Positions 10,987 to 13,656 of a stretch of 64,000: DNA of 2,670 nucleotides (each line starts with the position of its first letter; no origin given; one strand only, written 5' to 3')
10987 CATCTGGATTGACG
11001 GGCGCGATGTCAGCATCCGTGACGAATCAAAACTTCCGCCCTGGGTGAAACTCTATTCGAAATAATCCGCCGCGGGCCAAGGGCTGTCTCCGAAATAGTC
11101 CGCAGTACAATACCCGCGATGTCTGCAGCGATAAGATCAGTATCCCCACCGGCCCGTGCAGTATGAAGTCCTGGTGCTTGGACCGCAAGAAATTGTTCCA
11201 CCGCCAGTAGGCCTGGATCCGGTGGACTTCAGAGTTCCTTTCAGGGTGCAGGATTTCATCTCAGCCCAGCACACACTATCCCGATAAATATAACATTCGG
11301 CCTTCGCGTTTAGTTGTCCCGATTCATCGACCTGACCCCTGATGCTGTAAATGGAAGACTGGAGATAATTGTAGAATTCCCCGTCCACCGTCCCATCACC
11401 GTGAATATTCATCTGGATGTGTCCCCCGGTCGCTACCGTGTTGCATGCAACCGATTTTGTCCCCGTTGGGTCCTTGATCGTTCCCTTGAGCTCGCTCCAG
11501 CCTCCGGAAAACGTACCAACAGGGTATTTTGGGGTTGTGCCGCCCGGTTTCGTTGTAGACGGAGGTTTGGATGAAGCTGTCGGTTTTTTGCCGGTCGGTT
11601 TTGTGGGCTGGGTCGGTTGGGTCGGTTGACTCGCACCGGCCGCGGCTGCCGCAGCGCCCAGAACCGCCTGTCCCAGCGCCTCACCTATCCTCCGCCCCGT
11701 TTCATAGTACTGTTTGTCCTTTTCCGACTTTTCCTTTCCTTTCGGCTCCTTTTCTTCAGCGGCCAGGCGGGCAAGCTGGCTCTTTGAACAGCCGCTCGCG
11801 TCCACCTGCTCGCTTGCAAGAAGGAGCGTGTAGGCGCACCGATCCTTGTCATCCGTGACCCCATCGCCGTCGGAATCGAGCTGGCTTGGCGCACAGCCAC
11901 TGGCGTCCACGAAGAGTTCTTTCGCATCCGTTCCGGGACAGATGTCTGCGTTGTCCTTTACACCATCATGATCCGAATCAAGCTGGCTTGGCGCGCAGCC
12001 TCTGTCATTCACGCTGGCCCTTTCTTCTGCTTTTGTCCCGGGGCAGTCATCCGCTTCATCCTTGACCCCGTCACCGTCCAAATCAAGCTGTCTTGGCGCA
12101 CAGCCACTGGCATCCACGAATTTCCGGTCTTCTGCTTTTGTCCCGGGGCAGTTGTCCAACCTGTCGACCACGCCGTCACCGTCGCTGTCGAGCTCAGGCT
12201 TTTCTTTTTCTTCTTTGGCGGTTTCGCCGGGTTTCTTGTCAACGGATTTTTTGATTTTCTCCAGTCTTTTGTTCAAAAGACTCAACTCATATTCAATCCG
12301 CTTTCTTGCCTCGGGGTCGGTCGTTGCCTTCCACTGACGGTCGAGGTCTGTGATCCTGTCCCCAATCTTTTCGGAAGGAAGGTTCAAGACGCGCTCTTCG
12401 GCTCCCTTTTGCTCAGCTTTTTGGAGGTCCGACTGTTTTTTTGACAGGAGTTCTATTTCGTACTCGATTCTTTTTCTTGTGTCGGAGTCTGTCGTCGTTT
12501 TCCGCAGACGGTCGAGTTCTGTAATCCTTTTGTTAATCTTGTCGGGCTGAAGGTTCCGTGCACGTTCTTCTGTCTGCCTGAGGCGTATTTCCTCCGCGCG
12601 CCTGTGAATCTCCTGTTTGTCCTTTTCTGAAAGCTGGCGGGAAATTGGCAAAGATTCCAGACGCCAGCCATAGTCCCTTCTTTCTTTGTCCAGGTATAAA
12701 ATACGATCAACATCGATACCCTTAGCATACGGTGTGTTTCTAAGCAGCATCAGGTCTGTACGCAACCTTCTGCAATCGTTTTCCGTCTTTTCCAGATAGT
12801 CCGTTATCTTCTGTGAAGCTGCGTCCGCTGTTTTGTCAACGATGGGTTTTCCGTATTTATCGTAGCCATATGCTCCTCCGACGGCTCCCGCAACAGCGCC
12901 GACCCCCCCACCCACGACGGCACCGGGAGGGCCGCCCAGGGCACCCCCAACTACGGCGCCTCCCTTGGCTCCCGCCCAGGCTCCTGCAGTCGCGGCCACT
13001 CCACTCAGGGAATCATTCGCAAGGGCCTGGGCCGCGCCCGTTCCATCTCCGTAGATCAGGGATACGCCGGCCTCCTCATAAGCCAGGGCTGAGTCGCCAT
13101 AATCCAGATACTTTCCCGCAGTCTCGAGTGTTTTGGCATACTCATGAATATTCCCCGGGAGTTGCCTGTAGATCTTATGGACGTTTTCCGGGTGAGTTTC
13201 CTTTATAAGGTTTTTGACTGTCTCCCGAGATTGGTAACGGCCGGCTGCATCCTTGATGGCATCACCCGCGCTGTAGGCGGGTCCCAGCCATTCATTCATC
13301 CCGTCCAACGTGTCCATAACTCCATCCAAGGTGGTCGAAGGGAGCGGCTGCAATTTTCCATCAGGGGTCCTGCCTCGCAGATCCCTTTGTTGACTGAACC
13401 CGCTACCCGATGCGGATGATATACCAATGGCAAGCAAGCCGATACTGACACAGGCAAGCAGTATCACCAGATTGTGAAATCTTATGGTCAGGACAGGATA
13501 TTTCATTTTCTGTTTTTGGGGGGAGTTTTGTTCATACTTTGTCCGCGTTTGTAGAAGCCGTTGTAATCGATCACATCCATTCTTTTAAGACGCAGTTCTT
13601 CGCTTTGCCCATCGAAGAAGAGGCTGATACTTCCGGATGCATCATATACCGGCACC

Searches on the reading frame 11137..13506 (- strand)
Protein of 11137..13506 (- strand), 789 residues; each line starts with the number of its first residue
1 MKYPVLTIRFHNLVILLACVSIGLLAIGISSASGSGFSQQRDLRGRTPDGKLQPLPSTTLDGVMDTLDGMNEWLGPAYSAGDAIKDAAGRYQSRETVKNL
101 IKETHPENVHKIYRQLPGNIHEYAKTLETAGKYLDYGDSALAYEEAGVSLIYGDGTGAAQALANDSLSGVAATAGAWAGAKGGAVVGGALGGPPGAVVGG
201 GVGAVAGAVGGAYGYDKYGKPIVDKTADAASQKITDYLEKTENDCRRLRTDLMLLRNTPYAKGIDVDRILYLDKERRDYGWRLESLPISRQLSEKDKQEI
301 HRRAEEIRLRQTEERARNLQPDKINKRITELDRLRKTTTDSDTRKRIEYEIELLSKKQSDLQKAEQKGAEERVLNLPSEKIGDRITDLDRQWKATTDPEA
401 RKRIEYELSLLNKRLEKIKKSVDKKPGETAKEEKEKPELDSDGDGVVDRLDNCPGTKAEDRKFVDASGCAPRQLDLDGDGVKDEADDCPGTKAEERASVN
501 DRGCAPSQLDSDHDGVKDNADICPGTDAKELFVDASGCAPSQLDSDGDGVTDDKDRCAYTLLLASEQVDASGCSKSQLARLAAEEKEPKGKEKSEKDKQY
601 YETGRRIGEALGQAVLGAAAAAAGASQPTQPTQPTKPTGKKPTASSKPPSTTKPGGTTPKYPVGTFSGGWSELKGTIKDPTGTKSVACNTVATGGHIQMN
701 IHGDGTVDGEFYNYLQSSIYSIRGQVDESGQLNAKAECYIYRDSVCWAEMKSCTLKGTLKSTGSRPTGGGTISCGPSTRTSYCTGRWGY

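Call 42: search_protein_families(library=pfam, max_evalue=0.001, proteins=[window:11137-13506:-])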
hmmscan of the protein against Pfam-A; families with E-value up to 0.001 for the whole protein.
window:11137-13506:- (789 aa): 3 families
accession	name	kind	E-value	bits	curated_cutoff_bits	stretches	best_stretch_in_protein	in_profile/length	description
PF02412.23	TSP_3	-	1.4e-10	41.1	25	0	438-456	13-31/36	Thrombospondin type 3 repeat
PF20721.2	C19orf12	-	4.2e-05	23.8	30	1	180-234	49-102/163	C19orf12-like protein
PF05901.16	Excalibur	-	4.7e-05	24.1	22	0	436-446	23-33/36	Excalibur calcium-binding domain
